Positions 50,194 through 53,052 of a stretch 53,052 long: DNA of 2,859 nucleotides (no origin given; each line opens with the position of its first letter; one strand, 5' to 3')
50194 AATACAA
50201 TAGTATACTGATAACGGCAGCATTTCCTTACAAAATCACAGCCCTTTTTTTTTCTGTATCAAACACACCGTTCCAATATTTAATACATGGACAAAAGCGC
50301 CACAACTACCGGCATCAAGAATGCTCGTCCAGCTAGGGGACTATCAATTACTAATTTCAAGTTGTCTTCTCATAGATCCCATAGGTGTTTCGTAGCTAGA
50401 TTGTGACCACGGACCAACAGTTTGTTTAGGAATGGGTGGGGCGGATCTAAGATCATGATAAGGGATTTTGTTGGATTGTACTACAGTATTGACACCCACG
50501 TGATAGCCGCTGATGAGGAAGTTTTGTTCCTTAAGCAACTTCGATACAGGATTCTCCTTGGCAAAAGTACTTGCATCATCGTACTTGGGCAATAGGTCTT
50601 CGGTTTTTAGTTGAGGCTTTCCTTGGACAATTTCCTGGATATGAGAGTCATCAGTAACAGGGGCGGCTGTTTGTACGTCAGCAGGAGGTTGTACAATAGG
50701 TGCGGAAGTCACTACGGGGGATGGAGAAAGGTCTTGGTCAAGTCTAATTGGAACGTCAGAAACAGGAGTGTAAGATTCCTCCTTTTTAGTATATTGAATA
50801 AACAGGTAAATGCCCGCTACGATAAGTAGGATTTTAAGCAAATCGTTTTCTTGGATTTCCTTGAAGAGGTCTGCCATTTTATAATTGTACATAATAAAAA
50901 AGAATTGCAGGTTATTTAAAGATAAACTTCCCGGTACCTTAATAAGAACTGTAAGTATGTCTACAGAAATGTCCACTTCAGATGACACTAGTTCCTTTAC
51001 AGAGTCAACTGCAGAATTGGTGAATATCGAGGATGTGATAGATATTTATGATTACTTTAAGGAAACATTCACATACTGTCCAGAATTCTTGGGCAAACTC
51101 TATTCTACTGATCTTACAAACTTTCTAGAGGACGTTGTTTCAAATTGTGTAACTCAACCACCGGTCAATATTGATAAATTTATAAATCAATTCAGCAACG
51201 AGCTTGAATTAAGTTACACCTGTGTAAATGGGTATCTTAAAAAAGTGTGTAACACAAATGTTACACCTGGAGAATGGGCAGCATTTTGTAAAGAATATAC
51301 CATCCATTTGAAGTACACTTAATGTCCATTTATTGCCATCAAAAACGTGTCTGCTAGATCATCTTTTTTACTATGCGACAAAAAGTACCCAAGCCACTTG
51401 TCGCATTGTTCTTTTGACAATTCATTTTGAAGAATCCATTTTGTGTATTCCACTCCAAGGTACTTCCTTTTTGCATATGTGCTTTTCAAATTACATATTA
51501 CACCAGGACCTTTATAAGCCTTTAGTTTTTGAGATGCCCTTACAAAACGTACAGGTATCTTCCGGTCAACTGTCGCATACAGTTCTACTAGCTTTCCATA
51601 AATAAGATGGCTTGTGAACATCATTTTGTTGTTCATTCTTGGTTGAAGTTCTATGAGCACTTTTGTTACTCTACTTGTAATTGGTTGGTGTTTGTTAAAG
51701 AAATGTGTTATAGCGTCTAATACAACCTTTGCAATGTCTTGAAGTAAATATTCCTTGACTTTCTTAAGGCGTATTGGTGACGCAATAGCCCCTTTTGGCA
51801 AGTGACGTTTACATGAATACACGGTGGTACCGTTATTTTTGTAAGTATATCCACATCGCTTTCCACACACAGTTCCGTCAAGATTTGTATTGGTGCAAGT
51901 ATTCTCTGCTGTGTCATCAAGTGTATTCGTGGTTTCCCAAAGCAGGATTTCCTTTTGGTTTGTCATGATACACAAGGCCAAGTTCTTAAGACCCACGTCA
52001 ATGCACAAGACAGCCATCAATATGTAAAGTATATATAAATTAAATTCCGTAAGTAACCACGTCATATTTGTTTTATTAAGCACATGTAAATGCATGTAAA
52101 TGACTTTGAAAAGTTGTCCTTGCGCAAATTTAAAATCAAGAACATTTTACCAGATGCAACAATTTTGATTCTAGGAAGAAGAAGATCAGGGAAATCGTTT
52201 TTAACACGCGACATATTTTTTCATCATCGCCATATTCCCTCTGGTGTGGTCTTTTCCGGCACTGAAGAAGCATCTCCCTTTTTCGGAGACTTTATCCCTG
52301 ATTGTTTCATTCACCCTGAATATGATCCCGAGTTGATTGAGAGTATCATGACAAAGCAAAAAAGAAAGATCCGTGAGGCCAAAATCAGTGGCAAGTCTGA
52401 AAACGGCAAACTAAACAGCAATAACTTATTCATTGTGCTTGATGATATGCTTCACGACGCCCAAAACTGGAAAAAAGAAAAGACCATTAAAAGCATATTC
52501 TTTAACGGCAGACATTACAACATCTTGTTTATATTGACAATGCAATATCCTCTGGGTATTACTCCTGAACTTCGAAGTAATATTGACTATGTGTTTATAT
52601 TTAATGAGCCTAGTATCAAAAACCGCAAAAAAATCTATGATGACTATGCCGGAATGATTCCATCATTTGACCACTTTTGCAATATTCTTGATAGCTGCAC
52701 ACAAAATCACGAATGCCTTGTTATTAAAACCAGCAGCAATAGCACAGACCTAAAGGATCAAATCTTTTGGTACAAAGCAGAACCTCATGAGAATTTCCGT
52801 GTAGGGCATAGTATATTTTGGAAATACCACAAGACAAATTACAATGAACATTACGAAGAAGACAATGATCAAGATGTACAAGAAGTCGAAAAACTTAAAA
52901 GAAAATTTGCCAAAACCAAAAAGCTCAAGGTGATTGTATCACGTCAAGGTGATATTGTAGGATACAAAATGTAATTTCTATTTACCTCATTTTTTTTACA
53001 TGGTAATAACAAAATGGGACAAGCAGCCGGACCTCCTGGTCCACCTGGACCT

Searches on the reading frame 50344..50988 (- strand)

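Call 22: search_protein_families(library=pfam, proteins=[window:50344-50988:-], max_evalue=0.001)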
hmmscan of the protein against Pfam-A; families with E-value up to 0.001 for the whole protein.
window:50344-50988:- (214 aa): 1 family
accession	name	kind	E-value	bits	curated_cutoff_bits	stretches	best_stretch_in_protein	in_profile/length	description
PF23983.2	P11_C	-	1.5e-19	70.3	27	1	127-210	2-83/84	Minor capsid protein P11, C-terminal conserved region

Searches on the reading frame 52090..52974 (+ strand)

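Call 22: search_protein_families(library=pfam, proteins=[window:52090-52974:+], max_evalue=0.001)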
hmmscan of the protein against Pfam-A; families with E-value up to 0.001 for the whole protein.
window:52090-52974:+ (294 aa): 1 family
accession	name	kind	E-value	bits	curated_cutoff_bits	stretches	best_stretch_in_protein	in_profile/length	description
PF04665.18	Pox_A32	-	4.2e-05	23.6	22.8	1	26-172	17-156/242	Poxvirus A32 protein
